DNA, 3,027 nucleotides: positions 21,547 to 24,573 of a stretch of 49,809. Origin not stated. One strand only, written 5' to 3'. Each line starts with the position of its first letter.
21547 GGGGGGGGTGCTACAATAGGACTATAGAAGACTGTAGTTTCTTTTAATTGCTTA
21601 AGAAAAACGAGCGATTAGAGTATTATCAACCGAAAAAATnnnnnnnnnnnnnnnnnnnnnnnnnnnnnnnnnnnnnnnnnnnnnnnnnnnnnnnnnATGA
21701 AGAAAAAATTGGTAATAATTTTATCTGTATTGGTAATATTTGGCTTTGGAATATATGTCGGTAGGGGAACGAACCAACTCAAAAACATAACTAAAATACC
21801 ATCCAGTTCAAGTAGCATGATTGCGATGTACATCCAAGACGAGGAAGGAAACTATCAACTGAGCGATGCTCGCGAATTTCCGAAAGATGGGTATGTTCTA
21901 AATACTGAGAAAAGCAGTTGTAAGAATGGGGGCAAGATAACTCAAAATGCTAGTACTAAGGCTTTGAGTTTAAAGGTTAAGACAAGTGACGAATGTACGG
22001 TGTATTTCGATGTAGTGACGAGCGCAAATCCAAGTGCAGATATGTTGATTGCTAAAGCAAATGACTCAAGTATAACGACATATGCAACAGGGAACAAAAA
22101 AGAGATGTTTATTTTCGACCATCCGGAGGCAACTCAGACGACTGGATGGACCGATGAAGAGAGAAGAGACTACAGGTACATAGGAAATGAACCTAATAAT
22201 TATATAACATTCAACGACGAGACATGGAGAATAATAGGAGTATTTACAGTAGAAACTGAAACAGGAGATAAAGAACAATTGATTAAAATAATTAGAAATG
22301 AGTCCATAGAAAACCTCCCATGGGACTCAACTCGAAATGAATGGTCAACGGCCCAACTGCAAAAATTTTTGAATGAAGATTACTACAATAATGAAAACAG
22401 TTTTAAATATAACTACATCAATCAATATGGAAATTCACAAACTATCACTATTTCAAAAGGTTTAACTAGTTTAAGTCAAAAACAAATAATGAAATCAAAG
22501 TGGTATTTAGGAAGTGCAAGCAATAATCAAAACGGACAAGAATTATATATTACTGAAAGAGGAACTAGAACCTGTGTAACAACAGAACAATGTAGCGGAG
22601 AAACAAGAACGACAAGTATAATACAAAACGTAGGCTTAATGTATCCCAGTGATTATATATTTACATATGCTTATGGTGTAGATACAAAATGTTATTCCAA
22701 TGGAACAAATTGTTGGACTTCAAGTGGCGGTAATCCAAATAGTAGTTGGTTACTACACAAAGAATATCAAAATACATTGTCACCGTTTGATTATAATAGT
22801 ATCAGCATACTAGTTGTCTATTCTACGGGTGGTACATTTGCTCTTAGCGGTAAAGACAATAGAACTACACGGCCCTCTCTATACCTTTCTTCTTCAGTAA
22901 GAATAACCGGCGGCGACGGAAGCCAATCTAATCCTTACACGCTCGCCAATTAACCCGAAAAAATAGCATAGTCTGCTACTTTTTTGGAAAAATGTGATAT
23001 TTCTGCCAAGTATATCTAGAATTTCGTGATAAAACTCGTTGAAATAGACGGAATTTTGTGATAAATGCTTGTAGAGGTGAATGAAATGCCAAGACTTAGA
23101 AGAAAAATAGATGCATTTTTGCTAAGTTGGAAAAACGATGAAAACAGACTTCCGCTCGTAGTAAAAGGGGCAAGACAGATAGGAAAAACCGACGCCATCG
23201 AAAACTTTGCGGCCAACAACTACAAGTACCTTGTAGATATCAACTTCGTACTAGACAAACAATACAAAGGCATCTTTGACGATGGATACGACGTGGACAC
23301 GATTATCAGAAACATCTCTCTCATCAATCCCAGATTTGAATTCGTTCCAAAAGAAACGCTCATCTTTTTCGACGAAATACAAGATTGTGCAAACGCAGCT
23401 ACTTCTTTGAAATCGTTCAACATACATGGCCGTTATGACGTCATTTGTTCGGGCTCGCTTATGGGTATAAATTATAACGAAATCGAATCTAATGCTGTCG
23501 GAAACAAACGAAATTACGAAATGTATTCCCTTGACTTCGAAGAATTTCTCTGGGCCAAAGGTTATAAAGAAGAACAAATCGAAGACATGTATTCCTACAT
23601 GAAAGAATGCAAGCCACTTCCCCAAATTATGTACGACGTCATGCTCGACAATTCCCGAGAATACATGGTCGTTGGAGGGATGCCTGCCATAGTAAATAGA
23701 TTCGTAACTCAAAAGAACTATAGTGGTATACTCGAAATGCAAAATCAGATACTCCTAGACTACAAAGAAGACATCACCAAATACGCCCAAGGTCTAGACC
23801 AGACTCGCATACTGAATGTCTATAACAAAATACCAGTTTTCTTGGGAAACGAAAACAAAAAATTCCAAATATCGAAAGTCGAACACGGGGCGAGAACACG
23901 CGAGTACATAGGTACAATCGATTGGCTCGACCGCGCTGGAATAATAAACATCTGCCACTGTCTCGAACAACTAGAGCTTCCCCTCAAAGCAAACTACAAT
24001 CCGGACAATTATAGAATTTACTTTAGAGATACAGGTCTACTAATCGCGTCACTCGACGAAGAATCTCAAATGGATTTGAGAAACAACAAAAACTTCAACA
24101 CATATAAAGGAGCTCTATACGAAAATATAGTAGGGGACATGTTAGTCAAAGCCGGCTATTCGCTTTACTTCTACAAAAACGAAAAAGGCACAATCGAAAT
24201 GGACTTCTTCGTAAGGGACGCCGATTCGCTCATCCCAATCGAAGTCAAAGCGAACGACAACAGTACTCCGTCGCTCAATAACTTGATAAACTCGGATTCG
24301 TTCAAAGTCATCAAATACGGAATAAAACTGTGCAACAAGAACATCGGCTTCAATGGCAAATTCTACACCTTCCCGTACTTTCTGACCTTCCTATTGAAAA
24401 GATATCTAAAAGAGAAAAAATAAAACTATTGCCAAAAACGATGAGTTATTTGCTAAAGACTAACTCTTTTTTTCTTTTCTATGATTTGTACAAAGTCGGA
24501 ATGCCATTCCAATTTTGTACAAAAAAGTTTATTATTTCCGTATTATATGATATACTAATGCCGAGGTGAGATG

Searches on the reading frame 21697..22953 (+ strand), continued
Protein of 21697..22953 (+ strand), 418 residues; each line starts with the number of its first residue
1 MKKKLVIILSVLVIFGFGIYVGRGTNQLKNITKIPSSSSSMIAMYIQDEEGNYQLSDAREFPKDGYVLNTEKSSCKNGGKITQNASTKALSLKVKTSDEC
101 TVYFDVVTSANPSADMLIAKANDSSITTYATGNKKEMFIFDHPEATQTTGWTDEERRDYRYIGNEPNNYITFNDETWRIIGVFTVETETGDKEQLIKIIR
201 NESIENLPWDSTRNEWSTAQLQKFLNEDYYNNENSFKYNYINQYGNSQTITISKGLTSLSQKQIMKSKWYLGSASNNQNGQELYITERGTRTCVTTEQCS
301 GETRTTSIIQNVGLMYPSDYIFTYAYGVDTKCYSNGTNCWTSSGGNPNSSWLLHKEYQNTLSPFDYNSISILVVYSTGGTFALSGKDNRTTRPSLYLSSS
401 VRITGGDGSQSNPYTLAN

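Call 65: find_encoding_contigs(protein=P0051, flank=2500, max_places=10)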
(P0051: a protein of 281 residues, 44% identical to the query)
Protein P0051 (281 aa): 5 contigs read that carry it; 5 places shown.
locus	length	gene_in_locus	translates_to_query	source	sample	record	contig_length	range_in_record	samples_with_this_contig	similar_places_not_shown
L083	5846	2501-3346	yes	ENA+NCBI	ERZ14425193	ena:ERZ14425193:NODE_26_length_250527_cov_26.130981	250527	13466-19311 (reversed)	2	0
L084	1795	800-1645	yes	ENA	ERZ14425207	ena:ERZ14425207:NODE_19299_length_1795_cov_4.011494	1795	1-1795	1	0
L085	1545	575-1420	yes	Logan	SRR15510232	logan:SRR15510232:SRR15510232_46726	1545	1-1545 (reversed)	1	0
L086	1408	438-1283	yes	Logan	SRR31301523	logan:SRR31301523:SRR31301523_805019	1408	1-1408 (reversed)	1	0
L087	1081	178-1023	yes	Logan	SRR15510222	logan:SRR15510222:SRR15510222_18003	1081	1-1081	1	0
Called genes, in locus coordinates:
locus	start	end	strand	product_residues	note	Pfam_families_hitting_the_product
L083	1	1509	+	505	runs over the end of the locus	PF01676:Metalloenzyme, PF06415:iPGM_N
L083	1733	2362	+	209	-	-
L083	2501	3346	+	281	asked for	-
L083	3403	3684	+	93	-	PF01676:Metalloenzyme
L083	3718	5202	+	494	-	-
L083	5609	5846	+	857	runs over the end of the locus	-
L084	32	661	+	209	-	-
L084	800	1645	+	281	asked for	-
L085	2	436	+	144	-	?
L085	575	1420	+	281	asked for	-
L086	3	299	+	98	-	?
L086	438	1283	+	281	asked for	-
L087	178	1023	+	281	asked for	-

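Call 66: find_encoding_contigs(protein=P0086, flank=2500, max_places=10)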
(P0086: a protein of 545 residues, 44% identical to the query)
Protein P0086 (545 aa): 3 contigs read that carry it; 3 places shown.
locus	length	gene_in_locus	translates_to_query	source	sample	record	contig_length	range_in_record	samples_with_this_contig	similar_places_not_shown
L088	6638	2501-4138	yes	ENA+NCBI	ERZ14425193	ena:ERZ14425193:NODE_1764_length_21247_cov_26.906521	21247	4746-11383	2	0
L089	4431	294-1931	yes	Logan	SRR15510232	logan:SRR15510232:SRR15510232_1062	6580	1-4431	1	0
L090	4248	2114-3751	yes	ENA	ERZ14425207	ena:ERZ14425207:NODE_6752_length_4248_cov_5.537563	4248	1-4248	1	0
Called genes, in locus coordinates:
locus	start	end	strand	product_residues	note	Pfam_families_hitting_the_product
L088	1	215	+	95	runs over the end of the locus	-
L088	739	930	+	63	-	-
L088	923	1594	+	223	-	PF02661:Fic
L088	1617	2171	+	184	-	PF23023:Anti-Pycsar_Apyc1 (weak), PF00753:Lactamase_B, PF12706:Lactamase_B_2 (weak)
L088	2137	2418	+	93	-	-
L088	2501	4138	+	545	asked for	PF09479:Flg_new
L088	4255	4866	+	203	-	-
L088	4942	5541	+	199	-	PF01569:PAP2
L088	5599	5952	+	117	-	-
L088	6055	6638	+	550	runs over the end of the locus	PF00485:PRK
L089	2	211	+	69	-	?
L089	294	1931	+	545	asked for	PF09479:Flg_new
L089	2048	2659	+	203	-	-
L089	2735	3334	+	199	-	PF01569:PAP2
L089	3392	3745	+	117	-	-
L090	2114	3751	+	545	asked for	PF09479:Flg_new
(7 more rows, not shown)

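Call 75: find_homologous_proteins(query=L031:619-2334:+, max_evalue=1e-80)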
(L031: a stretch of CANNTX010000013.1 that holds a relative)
Query L031:619-2334:+ (572 aa): 880 proteins with E <= 1e-80 among 8000 candidates; the best 120 are listed.
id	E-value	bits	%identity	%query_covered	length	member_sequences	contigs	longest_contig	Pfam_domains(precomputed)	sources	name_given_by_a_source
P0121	0.0e+0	1257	97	100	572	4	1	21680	-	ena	-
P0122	0.0e+0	1022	80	100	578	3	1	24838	-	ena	-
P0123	0.0e+0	1011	80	100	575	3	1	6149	-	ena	-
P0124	3.0e-289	979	78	99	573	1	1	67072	-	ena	-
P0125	4.6e-289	978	77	100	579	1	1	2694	-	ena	-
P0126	2.6e-284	962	76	100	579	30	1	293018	-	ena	-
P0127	1.7e-282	956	76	100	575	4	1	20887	-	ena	-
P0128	2.2e-282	956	75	100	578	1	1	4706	-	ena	-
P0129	1.6e-278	943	75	100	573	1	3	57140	-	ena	-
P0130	2.0e-277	940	77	97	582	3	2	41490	-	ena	-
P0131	3.2e-275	932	75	98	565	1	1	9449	-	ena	-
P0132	6.3e-275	931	74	100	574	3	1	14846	-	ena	-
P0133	1.1e-274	931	74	100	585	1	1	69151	-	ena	-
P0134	6.3e-274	928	76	100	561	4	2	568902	-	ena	-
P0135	1.5e-271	920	73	100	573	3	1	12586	-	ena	-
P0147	9.5e-261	885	73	100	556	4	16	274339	-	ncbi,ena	-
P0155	7.4e-256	868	73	97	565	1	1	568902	PF19789.7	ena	-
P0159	3.9e-253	859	72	100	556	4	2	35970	PF19789.7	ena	-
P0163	7.9e-246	835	70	98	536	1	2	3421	PF19789.7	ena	-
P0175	9.0e-239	812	69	100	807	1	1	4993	PF19789.7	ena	-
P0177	6.0e-238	809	68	100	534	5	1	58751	PF19789.7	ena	-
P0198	3.4e-230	784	69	99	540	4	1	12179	PF19789.7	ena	-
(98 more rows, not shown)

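Call 76: find_encoding_contigs(protein=P0147, flank=400, max_places=10)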
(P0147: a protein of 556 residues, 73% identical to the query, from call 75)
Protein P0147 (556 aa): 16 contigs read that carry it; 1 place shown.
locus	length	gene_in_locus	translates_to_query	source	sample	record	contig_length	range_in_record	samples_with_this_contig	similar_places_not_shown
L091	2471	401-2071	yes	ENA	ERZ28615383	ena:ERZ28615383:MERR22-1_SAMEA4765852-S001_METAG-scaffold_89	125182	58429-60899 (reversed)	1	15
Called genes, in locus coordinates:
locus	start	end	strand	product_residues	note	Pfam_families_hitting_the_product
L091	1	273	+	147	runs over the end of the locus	PF02580:Tyr_Deacylase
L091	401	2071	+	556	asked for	-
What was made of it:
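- Tried and rejected: The look-up collapsed 16 contigs to one place (call 76).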

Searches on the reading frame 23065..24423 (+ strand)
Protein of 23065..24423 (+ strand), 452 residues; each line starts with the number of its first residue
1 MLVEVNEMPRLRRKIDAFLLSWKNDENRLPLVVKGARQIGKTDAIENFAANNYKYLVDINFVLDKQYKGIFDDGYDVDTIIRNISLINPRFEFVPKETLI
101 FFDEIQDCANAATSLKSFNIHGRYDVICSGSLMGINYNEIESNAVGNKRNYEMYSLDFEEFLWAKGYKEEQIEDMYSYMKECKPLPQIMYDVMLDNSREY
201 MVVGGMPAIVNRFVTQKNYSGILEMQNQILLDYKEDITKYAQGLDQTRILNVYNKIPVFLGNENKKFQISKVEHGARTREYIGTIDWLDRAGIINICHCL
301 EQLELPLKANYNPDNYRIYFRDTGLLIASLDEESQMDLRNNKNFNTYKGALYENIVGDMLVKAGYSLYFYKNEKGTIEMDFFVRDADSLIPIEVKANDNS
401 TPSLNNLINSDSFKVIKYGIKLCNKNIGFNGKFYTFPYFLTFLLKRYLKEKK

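Call 14: search_protein_families(library=pfam, proteins=[window:23065-24423:+], max_evalue=0.01)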
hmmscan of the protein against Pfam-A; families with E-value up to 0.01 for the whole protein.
window:23065-24423:+ (452 aa): 2 families
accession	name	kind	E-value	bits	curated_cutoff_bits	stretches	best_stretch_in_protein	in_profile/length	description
PF13635.12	DUF4143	-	8.8e-30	104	28.1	1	235-397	2-160/160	Domain of unknown function (DUF4143)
PF13173.12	AAA_14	-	4.5e-21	75.6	27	1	29-162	3-129/129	AAA domain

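Call 15: search_protein_families(library=ncbifam, proteins=[window:23065-24423:+], max_evalue=0.01)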
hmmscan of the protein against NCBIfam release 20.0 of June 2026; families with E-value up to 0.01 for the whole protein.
window:23065-24423:+ (452 aa): 1 family
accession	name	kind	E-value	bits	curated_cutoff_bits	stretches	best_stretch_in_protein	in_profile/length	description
NF053544.1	LolA2_flexi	equivalog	1.2e-06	28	125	1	311-376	80-146/208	flexirubin biosynthesis/transport protein LolA2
